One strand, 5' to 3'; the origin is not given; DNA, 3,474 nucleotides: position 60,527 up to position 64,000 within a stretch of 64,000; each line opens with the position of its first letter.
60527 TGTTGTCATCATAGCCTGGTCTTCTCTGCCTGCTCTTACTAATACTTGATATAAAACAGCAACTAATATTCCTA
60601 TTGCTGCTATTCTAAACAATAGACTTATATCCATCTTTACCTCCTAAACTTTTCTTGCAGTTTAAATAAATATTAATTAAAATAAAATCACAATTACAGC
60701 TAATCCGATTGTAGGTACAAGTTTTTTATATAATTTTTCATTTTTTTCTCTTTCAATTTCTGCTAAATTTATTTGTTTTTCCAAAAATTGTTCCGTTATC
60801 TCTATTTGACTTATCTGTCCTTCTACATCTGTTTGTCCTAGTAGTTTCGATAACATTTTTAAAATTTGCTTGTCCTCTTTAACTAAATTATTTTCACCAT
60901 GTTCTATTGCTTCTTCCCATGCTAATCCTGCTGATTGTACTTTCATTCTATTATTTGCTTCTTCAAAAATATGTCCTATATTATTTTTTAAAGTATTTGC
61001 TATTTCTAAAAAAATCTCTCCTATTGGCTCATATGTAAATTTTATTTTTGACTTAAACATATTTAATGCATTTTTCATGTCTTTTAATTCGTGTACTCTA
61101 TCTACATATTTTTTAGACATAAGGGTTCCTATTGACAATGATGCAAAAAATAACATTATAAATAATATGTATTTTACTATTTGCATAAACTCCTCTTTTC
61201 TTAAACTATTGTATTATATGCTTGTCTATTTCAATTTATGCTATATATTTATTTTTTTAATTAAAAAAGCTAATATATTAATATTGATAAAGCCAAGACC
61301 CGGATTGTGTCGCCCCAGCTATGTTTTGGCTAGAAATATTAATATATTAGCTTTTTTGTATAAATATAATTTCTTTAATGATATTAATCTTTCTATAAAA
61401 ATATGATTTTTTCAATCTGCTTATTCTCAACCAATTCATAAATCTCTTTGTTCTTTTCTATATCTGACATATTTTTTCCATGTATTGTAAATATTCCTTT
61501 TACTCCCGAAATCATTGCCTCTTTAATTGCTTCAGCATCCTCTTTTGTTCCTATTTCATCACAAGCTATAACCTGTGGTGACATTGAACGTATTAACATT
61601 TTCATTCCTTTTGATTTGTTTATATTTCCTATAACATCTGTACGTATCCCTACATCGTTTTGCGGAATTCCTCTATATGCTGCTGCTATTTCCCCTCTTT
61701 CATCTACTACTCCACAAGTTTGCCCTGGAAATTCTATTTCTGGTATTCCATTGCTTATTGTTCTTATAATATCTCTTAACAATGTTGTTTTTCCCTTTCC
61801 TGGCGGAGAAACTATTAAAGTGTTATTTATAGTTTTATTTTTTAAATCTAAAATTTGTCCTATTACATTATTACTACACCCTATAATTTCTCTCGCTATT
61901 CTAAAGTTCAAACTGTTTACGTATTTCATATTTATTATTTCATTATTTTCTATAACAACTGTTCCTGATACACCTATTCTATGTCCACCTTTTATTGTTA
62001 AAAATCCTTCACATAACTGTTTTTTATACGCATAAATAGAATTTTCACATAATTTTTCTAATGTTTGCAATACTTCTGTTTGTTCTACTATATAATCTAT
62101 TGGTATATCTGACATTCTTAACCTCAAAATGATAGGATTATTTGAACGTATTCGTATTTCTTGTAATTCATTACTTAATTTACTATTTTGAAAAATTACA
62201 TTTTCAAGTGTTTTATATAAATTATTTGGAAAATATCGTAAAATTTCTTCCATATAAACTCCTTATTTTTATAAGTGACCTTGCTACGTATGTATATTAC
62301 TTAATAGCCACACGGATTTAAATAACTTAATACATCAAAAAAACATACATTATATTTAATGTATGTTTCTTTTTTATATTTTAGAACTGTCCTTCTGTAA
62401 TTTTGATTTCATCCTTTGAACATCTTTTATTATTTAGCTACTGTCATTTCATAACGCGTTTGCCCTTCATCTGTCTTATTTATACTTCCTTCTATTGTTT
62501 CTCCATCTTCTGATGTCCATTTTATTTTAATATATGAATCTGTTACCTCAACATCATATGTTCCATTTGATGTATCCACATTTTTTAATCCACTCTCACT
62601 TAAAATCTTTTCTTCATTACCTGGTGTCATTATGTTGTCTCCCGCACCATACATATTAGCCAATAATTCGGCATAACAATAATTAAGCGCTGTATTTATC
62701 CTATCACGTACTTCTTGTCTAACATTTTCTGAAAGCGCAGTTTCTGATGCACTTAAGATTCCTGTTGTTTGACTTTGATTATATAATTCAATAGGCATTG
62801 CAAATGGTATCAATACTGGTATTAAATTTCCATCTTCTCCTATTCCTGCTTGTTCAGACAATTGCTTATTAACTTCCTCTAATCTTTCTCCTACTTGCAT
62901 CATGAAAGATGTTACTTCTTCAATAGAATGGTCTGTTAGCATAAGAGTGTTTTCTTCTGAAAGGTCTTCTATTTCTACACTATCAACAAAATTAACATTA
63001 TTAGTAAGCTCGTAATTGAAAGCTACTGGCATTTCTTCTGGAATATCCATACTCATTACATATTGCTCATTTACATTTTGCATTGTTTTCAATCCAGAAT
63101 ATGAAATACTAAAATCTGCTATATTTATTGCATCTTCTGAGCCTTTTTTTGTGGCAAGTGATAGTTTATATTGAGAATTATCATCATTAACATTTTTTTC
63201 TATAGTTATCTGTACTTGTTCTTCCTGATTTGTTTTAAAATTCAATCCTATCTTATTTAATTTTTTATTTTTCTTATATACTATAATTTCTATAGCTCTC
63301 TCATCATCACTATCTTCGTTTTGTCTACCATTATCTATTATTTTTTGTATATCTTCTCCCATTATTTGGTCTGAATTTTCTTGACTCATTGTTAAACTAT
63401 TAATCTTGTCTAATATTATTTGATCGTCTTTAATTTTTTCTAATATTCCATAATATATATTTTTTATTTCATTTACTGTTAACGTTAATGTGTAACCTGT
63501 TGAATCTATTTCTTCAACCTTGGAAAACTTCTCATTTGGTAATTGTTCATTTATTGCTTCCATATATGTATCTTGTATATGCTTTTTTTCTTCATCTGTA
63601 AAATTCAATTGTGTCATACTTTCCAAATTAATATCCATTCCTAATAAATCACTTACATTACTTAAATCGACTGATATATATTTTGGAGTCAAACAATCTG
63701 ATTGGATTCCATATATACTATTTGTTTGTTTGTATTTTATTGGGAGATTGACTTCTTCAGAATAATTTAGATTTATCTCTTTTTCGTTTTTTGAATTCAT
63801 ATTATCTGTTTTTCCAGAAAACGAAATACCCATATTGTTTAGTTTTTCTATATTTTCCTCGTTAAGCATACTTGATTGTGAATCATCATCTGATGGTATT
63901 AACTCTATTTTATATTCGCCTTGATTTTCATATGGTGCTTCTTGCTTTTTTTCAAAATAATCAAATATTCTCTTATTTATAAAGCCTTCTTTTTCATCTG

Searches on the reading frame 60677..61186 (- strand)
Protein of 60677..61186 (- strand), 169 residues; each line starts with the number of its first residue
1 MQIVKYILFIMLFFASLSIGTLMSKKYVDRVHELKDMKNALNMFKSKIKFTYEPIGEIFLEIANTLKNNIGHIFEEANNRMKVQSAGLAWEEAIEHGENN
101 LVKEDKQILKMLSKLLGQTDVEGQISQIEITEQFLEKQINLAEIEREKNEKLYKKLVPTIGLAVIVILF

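Call 11: find_encoding_contigs(protein=window:60677-61186:-, flank=6000, max_places=10)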
Protein window:60677-61186:- (169 aa): 11 contigs read that carry it; 5 places shown.
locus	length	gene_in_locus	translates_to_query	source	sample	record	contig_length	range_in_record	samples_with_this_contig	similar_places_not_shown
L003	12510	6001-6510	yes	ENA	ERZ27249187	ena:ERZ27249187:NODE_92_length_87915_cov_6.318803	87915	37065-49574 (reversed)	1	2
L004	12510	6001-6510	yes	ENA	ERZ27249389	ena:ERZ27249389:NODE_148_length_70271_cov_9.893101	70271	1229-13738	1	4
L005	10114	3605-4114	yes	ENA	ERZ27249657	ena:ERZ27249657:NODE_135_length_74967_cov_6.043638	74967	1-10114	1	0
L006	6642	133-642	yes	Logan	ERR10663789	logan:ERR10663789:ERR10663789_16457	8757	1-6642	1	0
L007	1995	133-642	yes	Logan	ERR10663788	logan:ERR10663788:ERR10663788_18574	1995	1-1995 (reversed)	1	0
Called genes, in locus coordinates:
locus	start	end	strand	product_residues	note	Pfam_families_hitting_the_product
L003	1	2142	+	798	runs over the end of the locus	PF03372:Exo_endo_phos, PF13655:RVT_N, PF00078:RVT_1, PF08388:GIIM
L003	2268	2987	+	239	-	PF20772:TACO1_YebC_N, PF01709:Transcrip_reg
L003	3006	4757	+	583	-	PF20224:DUF6583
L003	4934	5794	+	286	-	PF19568:Spore_III_AA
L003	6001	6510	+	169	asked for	PF09548:Spore_III_AB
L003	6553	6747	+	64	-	PF06686:SpoIIIAC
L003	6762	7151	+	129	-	PF06686:SpoIIIAC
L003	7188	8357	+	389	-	PF09546:Spore_III_AE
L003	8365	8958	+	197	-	PF09581:Spore_III_AF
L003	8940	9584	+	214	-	-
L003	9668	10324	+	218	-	PF12685:SpoIIIAH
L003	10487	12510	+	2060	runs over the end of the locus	PF22633:F5_F8_type_C_2 (faint), PF00041:fn3 (faint), PF13402:Peptidase_M60, PF00754:F5_F8_type_C (weak)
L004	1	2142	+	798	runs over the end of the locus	PF03372:Exo_endo_phos, PF13655:RVT_N, PF00078:RVT_1, PF08388:GIIM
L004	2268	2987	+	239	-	PF20772:TACO1_YebC_N, PF01709:Transcrip_reg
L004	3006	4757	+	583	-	PF20224:DUF6583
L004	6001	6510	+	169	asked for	PF09548:Spore_III_AB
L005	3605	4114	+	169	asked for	PF09548:Spore_III_AB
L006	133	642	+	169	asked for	PF09548:Spore_III_AB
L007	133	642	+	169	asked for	PF09548:Spore_III_AB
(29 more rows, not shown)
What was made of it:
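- Checked: SpoIIIAA and SpoIIIAB flank copy 2 (call 11).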

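Call 98: find_homologous_proteins(query=window:60677-61186:-, max_evalue=1e-30)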
Query window:60677-61186:- (169 aa): 886 proteins with E <= 1e-30 among 983 candidates; the best 120 are listed.
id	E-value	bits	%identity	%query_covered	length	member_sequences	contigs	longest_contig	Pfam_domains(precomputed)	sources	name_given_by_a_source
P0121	9.2e-100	349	100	100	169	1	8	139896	PF09548.16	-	-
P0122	3.7e-82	291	83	100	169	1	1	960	PF09548.16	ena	-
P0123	1.6e-79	283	79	100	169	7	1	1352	PF09548.16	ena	-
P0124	1.3e-78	280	78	100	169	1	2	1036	PF09548.16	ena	-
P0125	8.3e-73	261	73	100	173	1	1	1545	PF09548.16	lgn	-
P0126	1.8e-72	260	72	94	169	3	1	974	PF09548.16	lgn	-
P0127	2.2e-70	253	71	99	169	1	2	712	PF09548.16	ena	-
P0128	2.5e-65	237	68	100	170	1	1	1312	PF09548.16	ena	-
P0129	6.6e-64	232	67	94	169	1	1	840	PF09548.16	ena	-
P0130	7.4e-60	219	62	100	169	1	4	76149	PF09548.16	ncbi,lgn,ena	-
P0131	1.5e-58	215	63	99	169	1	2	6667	PF09548.16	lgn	-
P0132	6.5e-58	213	66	99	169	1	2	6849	PF09548.16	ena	-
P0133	6.6e-58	213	66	99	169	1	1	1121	PF09548.16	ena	-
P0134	6.9e-58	213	65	99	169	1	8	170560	PF09548.16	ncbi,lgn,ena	-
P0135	1.1e-57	212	62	99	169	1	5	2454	PF09548.16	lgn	-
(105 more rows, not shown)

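Call 99: find_encoding_contigs(protein=P0122, flank=2000, max_places=2)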
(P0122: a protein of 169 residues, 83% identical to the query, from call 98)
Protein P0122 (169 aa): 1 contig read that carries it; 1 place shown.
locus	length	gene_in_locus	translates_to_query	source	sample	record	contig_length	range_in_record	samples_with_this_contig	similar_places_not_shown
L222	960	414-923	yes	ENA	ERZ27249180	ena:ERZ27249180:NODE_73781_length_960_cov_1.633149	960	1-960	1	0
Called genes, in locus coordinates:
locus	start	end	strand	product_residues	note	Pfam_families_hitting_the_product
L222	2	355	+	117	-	?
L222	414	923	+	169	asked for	PF09548:Spore_III_AB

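Call 100: find_encoding_contigs(protein=P0123, flank=2000, max_places=2)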
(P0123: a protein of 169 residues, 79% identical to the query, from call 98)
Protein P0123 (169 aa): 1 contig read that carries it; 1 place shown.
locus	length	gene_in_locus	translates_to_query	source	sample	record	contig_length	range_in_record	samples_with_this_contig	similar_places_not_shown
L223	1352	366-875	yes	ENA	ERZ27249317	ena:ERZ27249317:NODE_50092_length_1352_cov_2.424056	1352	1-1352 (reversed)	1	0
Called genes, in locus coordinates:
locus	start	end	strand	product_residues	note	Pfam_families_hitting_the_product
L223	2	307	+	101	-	?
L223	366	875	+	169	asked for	PF09548:Spore_III_AB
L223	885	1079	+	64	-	PF06686:SpoIIIAC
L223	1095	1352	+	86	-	?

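Call 101: find_encoding_contigs(protein=P0125, flank=2000, max_places=2)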
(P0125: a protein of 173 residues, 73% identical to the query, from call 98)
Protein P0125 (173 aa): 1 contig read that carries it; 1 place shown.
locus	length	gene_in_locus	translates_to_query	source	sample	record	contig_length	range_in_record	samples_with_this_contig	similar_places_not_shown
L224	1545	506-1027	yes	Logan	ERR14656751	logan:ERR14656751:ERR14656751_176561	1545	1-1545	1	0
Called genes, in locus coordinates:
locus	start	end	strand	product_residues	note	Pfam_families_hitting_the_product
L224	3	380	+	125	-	?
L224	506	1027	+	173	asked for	PF09548:Spore_III_AB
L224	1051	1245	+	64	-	PF06686:SpoIIIAC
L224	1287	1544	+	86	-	?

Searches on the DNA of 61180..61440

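Call 73: search_rna_families(source=window, start=61180, end=61440, threshold=evalue, max_evalue=1)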
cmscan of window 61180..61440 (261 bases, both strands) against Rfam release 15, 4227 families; matches with E-value up to 1: 4.
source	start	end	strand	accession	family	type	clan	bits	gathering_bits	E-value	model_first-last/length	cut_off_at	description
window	61265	61353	-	RF03589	mir-5583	Gene; miRNA;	-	33.5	80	0.00036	1-59/59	no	mir-5583 microRNA precursor family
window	61258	61362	+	RF03940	MIR9563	Gene; miRNA;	-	29.5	90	0.00065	1-127/127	no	MIR9563 microRNA precursor family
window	61263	61357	+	RF04099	MIR837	Gene; miRNA;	-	24.9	117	0.0057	1-122/122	no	MIR837 microRNA precursor family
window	61262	61360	+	RF04173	MIR847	Gene; miRNA;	-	21.8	184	0.015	1-164/164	no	MIR847 microRNA precursor family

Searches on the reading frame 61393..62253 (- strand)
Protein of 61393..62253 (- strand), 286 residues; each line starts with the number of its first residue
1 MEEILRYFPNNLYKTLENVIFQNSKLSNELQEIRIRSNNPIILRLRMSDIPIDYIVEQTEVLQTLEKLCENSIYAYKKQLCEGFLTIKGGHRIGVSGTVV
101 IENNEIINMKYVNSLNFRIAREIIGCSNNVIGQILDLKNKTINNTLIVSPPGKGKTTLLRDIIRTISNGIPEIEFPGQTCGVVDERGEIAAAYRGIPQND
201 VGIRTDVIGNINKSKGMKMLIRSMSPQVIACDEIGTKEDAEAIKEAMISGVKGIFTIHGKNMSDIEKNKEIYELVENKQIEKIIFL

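Call 78: find_encoding_contigs(protein=window:61393-62253:-, flank=10000, max_places=4)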
Protein window:61393-62253:- (286 aa): 5 contigs read that carry it; 2 places shown.
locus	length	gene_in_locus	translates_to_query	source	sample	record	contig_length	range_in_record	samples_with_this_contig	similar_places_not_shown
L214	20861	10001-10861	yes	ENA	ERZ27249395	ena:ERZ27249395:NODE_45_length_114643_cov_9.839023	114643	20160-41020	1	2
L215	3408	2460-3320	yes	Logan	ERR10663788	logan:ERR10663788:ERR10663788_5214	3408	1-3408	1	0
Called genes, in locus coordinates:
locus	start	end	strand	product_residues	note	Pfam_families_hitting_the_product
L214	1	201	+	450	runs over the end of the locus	PF03448:MgtE_N, PF00571:CBS, PF01769:MgtE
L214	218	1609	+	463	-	PF01336:tRNA_anti-codon, PF00152:tRNA-synt_2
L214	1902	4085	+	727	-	PF03477:ATP-cone, PF13597:NRDD, PF01228:Gly_radical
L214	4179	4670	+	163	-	PF13353:Fer4_12, PF04055:Radical_SAM (weak)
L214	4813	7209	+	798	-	PF03372:Exo_endo_phos, PF13655:RVT_N, PF00078:RVT_1, PF08388:GIIM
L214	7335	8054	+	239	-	PF20772:TACO1_YebC_N, PF01709:Transcrip_reg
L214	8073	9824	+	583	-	PF20224:DUF6583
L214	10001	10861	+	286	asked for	PF19568:Spore_III_AA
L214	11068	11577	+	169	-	PF09548:Spore_III_AB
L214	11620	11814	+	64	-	PF06686:SpoIIIAC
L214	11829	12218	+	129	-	PF06686:SpoIIIAC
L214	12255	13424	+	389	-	PF09546:Spore_III_AE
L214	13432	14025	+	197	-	PF09581:Spore_III_AF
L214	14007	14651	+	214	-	-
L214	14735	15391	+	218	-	PF12685:SpoIIIAH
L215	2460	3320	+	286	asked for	PF19568:Spore_III_AA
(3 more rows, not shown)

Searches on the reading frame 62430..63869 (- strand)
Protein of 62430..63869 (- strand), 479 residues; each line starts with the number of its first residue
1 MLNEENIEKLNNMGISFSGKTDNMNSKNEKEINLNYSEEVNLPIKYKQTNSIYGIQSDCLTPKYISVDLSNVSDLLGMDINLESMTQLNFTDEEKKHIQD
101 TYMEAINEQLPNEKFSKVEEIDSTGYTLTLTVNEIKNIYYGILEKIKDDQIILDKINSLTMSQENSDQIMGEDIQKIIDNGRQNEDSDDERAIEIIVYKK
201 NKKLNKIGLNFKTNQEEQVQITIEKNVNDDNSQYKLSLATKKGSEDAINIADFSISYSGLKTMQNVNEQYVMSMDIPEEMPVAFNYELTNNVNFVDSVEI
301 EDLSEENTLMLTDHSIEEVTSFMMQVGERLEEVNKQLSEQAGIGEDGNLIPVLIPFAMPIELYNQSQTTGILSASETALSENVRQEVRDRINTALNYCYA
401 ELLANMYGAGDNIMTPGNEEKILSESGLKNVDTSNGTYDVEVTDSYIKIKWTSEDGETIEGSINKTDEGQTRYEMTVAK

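Call 76: find_encoding_contigs(protein=window:62430-63869:-, flank=10000, max_places=4)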
Protein window:62430-63869:- (479 aa): no gene with exactly this product is on record in the collection.
